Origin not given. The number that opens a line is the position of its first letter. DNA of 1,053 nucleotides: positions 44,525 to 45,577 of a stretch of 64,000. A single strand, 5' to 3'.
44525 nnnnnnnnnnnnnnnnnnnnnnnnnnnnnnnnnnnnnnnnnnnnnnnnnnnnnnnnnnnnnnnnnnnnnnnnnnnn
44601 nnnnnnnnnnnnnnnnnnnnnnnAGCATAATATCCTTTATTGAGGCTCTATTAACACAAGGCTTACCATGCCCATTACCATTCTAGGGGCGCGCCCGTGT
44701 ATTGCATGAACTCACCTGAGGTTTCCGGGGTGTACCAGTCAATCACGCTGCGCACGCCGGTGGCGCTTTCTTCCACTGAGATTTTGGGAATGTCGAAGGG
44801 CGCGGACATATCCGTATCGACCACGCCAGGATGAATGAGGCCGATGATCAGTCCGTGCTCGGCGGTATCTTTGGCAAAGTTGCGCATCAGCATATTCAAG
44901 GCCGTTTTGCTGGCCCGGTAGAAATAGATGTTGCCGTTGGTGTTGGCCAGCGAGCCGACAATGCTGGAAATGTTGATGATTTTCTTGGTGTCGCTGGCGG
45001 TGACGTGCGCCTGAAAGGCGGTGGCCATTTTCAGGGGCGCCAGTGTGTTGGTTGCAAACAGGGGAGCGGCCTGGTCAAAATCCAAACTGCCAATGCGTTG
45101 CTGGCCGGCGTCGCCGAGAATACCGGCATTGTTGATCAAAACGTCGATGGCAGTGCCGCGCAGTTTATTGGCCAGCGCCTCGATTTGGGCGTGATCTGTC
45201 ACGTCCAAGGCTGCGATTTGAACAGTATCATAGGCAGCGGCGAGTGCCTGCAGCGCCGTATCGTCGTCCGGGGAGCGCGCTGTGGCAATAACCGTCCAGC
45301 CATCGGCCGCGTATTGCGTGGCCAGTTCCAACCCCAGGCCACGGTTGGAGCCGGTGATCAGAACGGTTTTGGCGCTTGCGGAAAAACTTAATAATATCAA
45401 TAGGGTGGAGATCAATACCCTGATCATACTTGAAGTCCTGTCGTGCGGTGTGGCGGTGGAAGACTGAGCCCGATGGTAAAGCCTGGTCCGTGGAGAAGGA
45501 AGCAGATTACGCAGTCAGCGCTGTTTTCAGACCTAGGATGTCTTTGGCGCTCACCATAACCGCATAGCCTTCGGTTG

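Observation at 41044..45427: Array of five tandem, diverged C-factor (CsgA)/sniffer-type SDR paralogues that all carry Sec signal peptides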

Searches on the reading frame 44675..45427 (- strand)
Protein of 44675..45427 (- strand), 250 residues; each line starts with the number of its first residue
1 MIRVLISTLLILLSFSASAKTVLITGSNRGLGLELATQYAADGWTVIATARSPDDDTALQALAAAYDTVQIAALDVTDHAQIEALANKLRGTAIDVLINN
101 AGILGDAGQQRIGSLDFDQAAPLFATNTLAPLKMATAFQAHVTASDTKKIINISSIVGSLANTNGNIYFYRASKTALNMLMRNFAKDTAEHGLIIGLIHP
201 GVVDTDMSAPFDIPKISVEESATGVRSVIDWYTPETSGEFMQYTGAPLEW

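Call 3: search_protein_families(library=pfam, proteins=[window:44675-45427:-])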
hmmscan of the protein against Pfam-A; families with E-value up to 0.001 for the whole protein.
window:44675-45427:- (250 aa): 5 families
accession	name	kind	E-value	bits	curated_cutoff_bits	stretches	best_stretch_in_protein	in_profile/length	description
PF00106.31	adh_short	-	5e-38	131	26.6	1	20-210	1-189/195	short chain dehydrogenase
PF13561.12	adh_short_C2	-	3.7e-29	102.4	27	1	28-212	5-185/236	Enoyl-(Acyl carrier protein) reductase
PF08659.16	KR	-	4e-10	40.3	22.6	1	21-182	2-161/180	KR domain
PF01370.27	Epimerase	-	1.7e-05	24.8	20.9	1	22-188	1-160/240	NAD dependent epimerase/dehydratase family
PF04321.23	RmlD_sub_bind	-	0.00015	21.4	27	1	21-101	2-59/287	RmlD substrate binding domain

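Call 4: search_protein_families(library=ncbifam, proteins=[window:44675-45427:-])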
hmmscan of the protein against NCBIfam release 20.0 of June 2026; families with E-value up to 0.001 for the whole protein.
window:44675-45427:- (250 aa): 217 families (the best 25 are shown)
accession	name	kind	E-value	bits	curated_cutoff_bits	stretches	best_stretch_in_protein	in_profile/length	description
NF006035.0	PRK08177.1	equivalog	1.3e-53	181.8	251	1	18-250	3-228/228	SDR family oxidoreductase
NF005403.0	PRK06953.1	equivalog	3.9e-44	150.7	254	1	20-250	2-222/222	SDR family oxidoreductase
NF049951.1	HglthnlMButDhIsoH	equivalog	6.7e-37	127.1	350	1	20-250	2-226/226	1-hydroxy-2-glutathionyl-2-methyl-3-butene dehydrogenase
NF006532.0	PRK09009.1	equivalog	1.1e-28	100.5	330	1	21-250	2-235/235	SDR family oxidoreductase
NF004824.0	PRK06180.1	subfamily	1.4e-28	99.9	298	1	18-209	3-189/279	oxidoreductase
NF004778.0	PRK06124.1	equivalog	1.6e-28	99.8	303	1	13-212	5-202/256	SDR family oxidoreductase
NF009466.0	PRK12826.1-2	subfamily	2.1e-28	99.4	222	1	19-209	3-193/248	3-oxoacyl-ACP reductase FabG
NF005559.1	PRK07231.1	subfamily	2.5e-28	99.3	215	1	18-211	3-194/249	glucose 1-dehydrogenase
NF006119.0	PRK08264.1-5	subfamily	4.5e-27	95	249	1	19-225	6-196/233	SDR family oxidoreductase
TIGR01830.1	3oxo_ACP_reduc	equivalog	4.7e-27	95.2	297.75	1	22-209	1-187/239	3-oxoacyl-[acyl-carrier-protein] reductase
NF005436.0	PRK07023.1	equivalog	5.8e-27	95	292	1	18-209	4-192/248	SDR family oxidoreductase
NF006118.0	PRK08264.1-4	subfamily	7e-27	94.5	279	1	18-223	4-201/244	SDR family oxidoreductase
NF009464.0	PRK12824.1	subfamily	7.9e-27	94.5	269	1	20-208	3-190/245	3-oxoacyl-ACP reductase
NF006114.0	PRK08263.1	subfamily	6.2e-26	91.3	290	1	19-209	3-188/280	short chain dehydrogenase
NF004197.0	PRK05653.1-1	equivalog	6.5e-26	91.5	332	1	18-208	6-194/249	3-oxoacyl-ACP reductase FabG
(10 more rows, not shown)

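Call 8: find_homologous_proteins(query=window:44675-45427:-)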
Query window:44675-45427:- (250 aa): 5435 proteins with E <= 0.001 among 8000 candidates; the best 120 are listed.
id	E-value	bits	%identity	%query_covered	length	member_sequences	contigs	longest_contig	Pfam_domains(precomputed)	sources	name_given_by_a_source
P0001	1.8e-155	533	100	100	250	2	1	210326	PF08659.17,PF13561.13,PF00106.32,PF01370.28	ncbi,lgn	ncbi:MAG: SDR family oxidoreductase [Rhodospirillaceae bacterium]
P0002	1.7e-139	481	90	100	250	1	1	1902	PF08659.17,PF13561.13,PF00106.32,PF01370.28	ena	-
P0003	1.6e-136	471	88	100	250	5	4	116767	PF08659.17,PF13561.13,PF00106.32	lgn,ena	-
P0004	8.2e-120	416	76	98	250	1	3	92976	PF08659.17,PF13561.13,PF00106.32,PF01370.28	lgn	-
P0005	3.1e-118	411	77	97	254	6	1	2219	PF08659.17,PF13561.13,PF00106.32,PF01370.28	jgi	jgi:NAD(P)-dependent dehydrogenase (short-subunit alcohol dehydrogenase family)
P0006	4.3e-118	411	74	100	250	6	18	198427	PF08659.17,PF13561.13,PF00106.32,PF01370.28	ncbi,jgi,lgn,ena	ncbi:MAG: SDR family oxidoreductase [Rhodospirillales bacterium]|jgi:NAD(P)-dependent dehydrogenase 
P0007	5.5e-118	410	75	98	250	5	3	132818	PF08659.17,PF13561.13,PF00106.32,PF01370.28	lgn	-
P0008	1.5e-115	402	74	100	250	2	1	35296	PF08659.17,PF13561.13,PF00106.32,PF01370.28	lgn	-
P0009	3.8e-114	398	76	92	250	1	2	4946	PF08659.17,PF13561.13,PF00106.32,PF01370.28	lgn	-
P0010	5.3e-114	397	75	96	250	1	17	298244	PF08659.17,PF13561.13,PF00106.32,PF01370.28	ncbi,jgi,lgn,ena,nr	ncbi:MAG: SDR family oxidoreductase [Rhodospirillaceae bacterium]|jgi:NAD(P)-dependent dehydrogenase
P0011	1.7e-113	396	77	94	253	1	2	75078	PF08659.17,PF13561.13,PF00106.32,PF01370.28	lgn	-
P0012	5.0e-113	394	73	98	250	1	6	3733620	PF08659.17,PF13561.13,PF00106.32,PF01370.28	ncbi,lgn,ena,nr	ncbi:MAG: SDR family NAD(P)-dependent oxidoreductase [Alphaproteobacteria bacterium]|nr:SDR family N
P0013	1.8e-111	389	74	97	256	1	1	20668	PF08659.17,PF13561.13,PF00106.32,PF01370.28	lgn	-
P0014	1.8e-111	389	76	98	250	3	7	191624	PF08659.17,PF13561.13,PF00106.32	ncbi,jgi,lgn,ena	jgi:NAD(P)-dependent dehydrogenase (short-subunit alcohol dehydrogenase family)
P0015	2.2e-110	386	72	96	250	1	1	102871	PF08659.17,PF13561.13,PF00106.32,PF01370.28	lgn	-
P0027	6.1e-103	361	66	100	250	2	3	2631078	PF08659.17,PF13561.13,PF00106.32,PF01370.28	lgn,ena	-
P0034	2.8e-77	277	55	99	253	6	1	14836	PF08659.17,PF13561.13,PF00106.32,PF01370.28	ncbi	-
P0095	2.4e-63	232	50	100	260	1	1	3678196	PF08659.17,PF13561.13,PF00106.32,PF01370.28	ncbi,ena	-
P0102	4.5e-63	231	53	92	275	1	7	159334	PF08659.17,PF13561.13,PF00106.32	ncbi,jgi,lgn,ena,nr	ncbi:MAG: SDR family oxidoreductase [Gammaproteobacteria bacterium]|nr:SDR family oxidoreductase [Ga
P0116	8.9e-63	230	49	95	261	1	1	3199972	PF08659.17,PF13561.13,PF00106.32,PF01370.28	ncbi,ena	-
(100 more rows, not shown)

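Call 9: find_encoding_contigs(protein=window:44675-45427:-, flank=10000, max_places=6)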
Protein window:44675-45427:- (250 aa): 2 contigs read that carry it; 1 place shown.
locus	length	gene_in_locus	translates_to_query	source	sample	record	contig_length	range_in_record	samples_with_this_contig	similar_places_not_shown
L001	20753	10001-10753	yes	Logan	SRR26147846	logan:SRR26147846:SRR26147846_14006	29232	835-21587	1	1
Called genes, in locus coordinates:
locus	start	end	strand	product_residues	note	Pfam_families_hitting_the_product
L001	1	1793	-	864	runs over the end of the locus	PF07715:Plug, PF00593:TonB_dep_Rec_b-barrel, PF14905:OMP_b-brl_3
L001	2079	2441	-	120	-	-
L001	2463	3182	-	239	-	PF00106:adh_short, PF13561:adh_short_C2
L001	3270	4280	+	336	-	PF03480:DctP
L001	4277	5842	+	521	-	PF00135:COesterase, PF20434:BD-FAE, PF07859:Abhydrolase_3 (faint), PF00135:COesterase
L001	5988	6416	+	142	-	PF04940:BLUF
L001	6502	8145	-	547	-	PF00496:SBP_bac_5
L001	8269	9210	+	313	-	PF08885:GSCFA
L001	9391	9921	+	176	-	PF10882:bPH_5 (weak)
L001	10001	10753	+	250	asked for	PF00106:adh_short, PF01370:Epimerase (weak), PF08659:KR, PF13561:adh_short_C2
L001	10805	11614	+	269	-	PF00106:adh_short, PF01370:Epimerase (weak), PF08659:KR, PF13561:adh_short_C2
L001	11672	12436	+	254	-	PF00106:adh_short, PF01370:Epimerase, PF08659:KR, PF13561:adh_short_C2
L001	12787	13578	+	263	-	PF00106:adh_short, PF08659:KR (weak), PF01370:Epimerase (weak), PF13561:adh_short_C2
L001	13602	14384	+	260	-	PF00106:adh_short, PF01370:Epimerase (weak), PF04321:RmlD_sub_bind (weak), PF08659:KR, PF13561:adh_short_C2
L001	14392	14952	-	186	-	PF09523:DUF2390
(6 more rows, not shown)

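Call 11: search_solved_structures(query=window:44675-45427:-, max_evalue=1e-10, show_alignments=2)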
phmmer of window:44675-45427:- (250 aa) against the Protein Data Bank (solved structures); distinct sequences matched with E-value up to 1e-10: 180 (the best 60 are shown).
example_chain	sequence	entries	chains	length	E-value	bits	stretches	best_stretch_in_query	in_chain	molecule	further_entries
5tt1_A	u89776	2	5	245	1.9e-34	122.4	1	19-250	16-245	Putative short-chain alcohol dehydrogenase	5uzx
5wqo_A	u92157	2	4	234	1.1e-31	113.4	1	18-250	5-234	Probable dehydrogenase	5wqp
5wqm_A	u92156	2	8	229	2.3e-31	112.3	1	21-250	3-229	Probable dehydrogenase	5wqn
5idq_A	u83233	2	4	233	8.9e-31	110.4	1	19-250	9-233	Short-chain dehydrogenase/reductase SDR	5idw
5tqv_A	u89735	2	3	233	1.3e-29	106.6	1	19-250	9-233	NADPH-dependent carbonyl reductase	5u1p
3wxb_A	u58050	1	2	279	1.4e-28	103.2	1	19-250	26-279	Uncharacterized protein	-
7xwh_A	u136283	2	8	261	1.1e-24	90.4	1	19-235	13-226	Short-chain dehydrogenase/reductase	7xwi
7xwj_A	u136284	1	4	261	3.5e-24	88.8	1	19-220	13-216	Short-chain dehydrogenase/reductase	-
7xwk_A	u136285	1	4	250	4.9e-24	88.3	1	20-235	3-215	Short-chain dehydrogenase/reductase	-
7xwl_A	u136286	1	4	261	1.7e-23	86.6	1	19-220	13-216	Short-chain dehydrogenase/reductase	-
7xwm_A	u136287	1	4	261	2.4e-23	86.1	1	19-220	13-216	Short-chain dehydrogenase/reductase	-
7xwn_A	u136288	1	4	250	3.4e-23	85.6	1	20-235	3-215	Short-chain dehydrogenase/reductase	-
1sny_A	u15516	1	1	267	6.6e-22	81.4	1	19-250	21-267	sniffer CG10964-PA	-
1i01_A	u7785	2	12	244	6.6e-20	74.8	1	19-210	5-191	BETA-KETOACYL [ACP] REDUCTASE | 3-oxoacyl-[acyl-carrier protein] reductase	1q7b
1q7c_A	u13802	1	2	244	1.6e-19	73.5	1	19-210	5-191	3-oxoacyl-[acyl-carrier protein] reductase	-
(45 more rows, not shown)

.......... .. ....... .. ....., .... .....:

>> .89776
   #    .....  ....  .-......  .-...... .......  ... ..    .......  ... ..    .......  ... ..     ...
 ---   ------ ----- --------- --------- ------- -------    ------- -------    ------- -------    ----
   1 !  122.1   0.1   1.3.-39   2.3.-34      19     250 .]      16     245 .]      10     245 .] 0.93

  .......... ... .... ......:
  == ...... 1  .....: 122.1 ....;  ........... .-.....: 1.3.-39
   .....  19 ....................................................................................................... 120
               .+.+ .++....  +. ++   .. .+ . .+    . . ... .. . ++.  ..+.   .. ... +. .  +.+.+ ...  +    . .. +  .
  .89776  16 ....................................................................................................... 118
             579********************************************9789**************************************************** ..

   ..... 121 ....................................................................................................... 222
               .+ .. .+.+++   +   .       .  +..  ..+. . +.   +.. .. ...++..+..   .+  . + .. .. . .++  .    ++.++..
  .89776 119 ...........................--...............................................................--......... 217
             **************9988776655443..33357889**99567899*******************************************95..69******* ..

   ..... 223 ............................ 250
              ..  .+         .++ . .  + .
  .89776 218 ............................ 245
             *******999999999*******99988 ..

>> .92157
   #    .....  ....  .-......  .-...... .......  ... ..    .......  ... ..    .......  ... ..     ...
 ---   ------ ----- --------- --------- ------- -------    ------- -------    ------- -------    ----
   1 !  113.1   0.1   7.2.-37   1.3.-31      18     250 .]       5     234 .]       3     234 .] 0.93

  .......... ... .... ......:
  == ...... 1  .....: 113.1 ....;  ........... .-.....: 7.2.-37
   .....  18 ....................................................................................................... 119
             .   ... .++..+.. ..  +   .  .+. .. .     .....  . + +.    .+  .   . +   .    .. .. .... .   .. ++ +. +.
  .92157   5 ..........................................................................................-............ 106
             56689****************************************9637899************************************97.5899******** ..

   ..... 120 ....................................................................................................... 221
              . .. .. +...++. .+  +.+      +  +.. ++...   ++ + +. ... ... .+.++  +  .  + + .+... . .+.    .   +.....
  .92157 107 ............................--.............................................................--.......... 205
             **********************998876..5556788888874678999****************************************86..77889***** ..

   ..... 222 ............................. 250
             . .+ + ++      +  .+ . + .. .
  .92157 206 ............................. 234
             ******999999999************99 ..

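Call 17: find_encoding_contigs(protein=P0012, flank=10000, max_places=1)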
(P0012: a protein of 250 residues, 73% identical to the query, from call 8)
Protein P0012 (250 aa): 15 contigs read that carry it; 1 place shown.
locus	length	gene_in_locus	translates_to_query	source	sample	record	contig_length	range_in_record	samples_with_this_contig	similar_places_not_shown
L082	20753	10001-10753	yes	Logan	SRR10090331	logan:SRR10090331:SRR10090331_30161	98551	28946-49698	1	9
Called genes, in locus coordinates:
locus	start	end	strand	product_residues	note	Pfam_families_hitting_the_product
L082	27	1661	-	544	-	PF01128:IspD (faint), PF02348:CTP_transf_3 (weak), PF12804:NTP_transf_3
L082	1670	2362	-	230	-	PF13478:XdhC_C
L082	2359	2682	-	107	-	PF02625:XdhC_CoxI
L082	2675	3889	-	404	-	PF05762:VWA_CoxE, PF13519:VWA_2 (weak)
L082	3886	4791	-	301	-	PF00004:AAA, PF07726:AAA_3 (faint), PF07728:AAA_5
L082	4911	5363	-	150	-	PF00111:Fer2, PF13085:Fer2_3 (faint), PF01799:Fer2_2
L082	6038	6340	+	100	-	-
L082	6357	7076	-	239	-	PF00106:adh_short, PF08659:KR (weak), PF13561:adh_short_C2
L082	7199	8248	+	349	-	PF03480:DctP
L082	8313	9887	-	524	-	PF00496:SBP_bac_5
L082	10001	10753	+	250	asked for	PF00106:adh_short, PF01370:Epimerase (weak), PF08659:KR (weak), PF13561:adh_short_C2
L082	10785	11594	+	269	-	PF00106:adh_short, PF08659:KR, PF13561:adh_short_C2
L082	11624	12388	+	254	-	PF00106:adh_short, PF01370:Epimerase, PF08659:KR, PF13561:adh_short_C2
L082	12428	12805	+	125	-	PF20337:DUF6632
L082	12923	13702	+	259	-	PF00106:adh_short, PF01370:Epimerase (weak), PF08659:KR, PF13561:adh_short_C2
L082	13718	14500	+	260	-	PF00106:adh_short, PF08659:KR, PF13561:adh_short_C2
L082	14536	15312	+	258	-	PF00106:adh_short, PF01370:Epimerase, PF08659:KR (weak), PF13561:adh_short_C2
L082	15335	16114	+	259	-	PF00106:adh_short, PF01370:Epimerase (weak), PF08659:KR, PF13561:adh_short_C2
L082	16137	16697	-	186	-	PF09523:DUF2390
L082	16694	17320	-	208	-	PF02441:Flavoprotein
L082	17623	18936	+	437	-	PF01977:UbiD, PF20696:UbiD_C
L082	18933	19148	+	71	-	-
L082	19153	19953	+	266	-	PF23441:SDR, PF00106:adh_short, PF13561:adh_short_C2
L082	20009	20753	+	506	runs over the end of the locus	PF00171:Aldedh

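Call 18: find_encoding_contigs(protein=P0027, flank=10000, max_places=1)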
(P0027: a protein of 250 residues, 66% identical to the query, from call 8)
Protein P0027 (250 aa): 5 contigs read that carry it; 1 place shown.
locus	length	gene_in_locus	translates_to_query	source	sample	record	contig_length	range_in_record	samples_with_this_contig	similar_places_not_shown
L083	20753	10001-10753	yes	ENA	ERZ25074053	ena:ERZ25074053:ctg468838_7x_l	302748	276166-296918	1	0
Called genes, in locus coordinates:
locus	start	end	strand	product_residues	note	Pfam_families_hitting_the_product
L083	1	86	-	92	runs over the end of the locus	PF00106:adh_short (weak)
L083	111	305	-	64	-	-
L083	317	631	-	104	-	-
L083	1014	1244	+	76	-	PF01381:HTH_3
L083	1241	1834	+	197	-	PF14163:SieB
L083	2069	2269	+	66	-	-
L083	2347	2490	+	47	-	-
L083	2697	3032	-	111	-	PF12797:Fer4_2 (faint), PF12837:Fer4_6 (faint), PF13237:Fer4_10 (faint), PF12838:Fer4_7 (weak), PF00037:Fer4 (weak), PF11953:DUF3470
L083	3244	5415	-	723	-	PF07715:Plug (weak), PF00593:TonB_dep_Rec_b-barrel, PF14905:OMP_b-brl_3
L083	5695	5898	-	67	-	-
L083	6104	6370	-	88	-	-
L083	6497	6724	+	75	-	-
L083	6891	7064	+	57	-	-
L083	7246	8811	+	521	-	PF00890:FAD_binding_2, PF01266:DAO (faint)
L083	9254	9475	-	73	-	-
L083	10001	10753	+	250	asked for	PF00106:adh_short, PF01370:Epimerase (weak), PF08659:KR, PF13561:adh_short_C2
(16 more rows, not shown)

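Call 19: find_encoding_contigs(protein=P0095, flank=10000, max_places=1)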
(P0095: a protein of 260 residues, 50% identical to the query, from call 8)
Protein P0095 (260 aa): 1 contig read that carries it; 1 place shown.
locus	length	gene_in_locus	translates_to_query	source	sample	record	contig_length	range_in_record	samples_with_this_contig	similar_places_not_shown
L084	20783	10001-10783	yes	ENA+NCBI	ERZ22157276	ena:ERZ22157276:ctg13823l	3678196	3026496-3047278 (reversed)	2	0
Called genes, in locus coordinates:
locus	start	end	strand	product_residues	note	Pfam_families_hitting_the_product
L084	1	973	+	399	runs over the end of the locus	PF00135:COesterase, PF20434:BD-FAE (weak)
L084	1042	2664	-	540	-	PF00496:SBP_bac_5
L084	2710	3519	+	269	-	PF00561:Abhydrolase_1, PF12146:Hydrolase_4 (weak)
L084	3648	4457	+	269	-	PF00106:adh_short, PF01370:Epimerase (faint), PF08659:KR, PF13561:adh_short_C2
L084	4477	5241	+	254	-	PF00106:adh_short, PF01370:Epimerase, PF08659:KR, PF13561:adh_short_C2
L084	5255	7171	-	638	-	PF07732:Cu-oxidase_3, PF07731:Cu-oxidase_2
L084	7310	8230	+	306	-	PF03781:FGE-sulfatase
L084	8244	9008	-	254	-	-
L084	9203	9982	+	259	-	PF00106:adh_short, PF01370:Epimerase (weak), PF08659:KR (weak), PF13561:adh_short_C2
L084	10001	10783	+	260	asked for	PF00106:adh_short, PF01370:Epimerase (weak), PF08659:KR, PF13561:adh_short_C2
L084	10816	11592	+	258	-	PF00106:adh_short, PF01370:Epimerase, PF08659:KR (weak), PF13561:adh_short_C2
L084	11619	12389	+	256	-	PF00106:adh_short, PF01370:Epimerase (weak), PF08659:KR, PF13561:adh_short_C2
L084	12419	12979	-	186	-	PF09523:DUF2390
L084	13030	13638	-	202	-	PF02441:Flavoprotein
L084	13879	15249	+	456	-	PF20695:UbiD_N (weak), PF01977:UbiD, PF20696:UbiD_C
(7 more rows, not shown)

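Call 20: find_encoding_contigs(protein=P0116, flank=10000, max_places=1)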
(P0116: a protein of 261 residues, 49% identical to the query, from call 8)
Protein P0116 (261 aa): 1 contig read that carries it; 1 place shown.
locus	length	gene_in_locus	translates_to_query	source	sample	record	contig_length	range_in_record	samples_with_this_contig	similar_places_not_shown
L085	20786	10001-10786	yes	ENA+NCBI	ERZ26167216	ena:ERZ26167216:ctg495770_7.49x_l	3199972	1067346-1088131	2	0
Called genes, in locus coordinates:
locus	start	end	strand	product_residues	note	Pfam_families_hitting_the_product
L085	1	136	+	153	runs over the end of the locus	PF00903:Glyoxalase, PF13669:Glyoxalase_4, PF18029:Glyoxalase_6 (weak)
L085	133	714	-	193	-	-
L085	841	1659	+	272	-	PF06707:DUF1194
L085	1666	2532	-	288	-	PF00753:Lactamase_B, PF12706:Lactamase_B_2 (weak)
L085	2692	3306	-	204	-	PF07310:PAS_5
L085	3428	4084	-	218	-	PF00857:Isochorismatase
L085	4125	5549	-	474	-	PF01425:Amidase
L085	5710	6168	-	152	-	PF00226:DnaJ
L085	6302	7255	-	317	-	PF01370:Epimerase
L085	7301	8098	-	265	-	PF00561:Abhydrolase_1, PF12146:Hydrolase_4 (weak), PF12697:Abhydrolase_6, PF03096:Ndr (faint)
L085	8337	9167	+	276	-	PF00106:adh_short, PF08659:KR, PF01370:Epimerase (faint), PF13561:adh_short_C2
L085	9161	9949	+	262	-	PF00106:adh_short, PF01370:Epimerase (weak), PF08659:KR, PF13561:adh_short_C2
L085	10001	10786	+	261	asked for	PF00106:adh_short, PF01370:Epimerase (weak), PF08659:KR, PF13561:adh_short_C2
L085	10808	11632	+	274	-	PF00106:adh_short, PF08659:KR (weak), PF01370:Epimerase (weak), PF13561:adh_short_C2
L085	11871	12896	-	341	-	PF24684:Vgb_lyase, PF08450:SGL (faint), PF07494:Reg_prop (faint)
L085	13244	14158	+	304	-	PF07224:Chlorophyllase, PF03403:PAF-AH_p_II (faint)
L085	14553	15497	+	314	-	PF00561:Abhydrolase_1, PF12697:Abhydrolase_6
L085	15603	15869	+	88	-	-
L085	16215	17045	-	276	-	PF13276:HTH_21, PF00665:rve, PF24764:rva_4, PF13683:rve_3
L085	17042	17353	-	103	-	PF01527:HTH_Tnp_1 (weak)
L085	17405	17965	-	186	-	-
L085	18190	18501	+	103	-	PF01527:HTH_Tnp_1 (weak)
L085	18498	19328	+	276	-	PF13276:HTH_21, PF00665:rve, PF24764:rva_4, PF13683:rve_3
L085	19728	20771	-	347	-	PF00296:Bac_luciferase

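Call 31: search_protein_representatives(alignment_id=A2)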
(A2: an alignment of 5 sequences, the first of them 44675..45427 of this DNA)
Query: 5 sequences, 253 profile positions. Proteins with E-value up to 0.001 (for the whole library): 211449; up to 1e-10: 63642; up to 1e-30: 2409. The best 150 are listed.
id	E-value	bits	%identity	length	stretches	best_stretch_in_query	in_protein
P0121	8.0e-114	395.5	-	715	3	19-253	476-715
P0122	5.0e-105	366.7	-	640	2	14-253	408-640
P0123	3.8e-97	340.9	-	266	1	12-253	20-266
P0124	1.1e-95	336.1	-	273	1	20-253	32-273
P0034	1.1e-87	309.9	-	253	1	4-253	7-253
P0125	1.3e-87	309.6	-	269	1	14-253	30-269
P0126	2.6e-87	308.7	-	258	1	4-253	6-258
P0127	7.2e-87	307.2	-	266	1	6-253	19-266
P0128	1.5e-86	306.1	-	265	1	4-253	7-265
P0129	8.6e-86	303.7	-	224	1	1-208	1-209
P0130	6.1e-85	300.9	-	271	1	12-253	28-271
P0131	2.5e-83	295.6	-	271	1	16-253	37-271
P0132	2.5e-83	295.6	-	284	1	18-253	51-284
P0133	6.7e-83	294.2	-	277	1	21-253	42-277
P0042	1.4e-82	293.2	-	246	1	16-253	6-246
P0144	5.8e-78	278.0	-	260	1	20-252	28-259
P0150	6.9e-77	274.5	-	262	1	7-253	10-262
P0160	1.0e-74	267.4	-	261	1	10-253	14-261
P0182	1.0e-71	257.5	-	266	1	2-253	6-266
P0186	3.9e-71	255.7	-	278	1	3-253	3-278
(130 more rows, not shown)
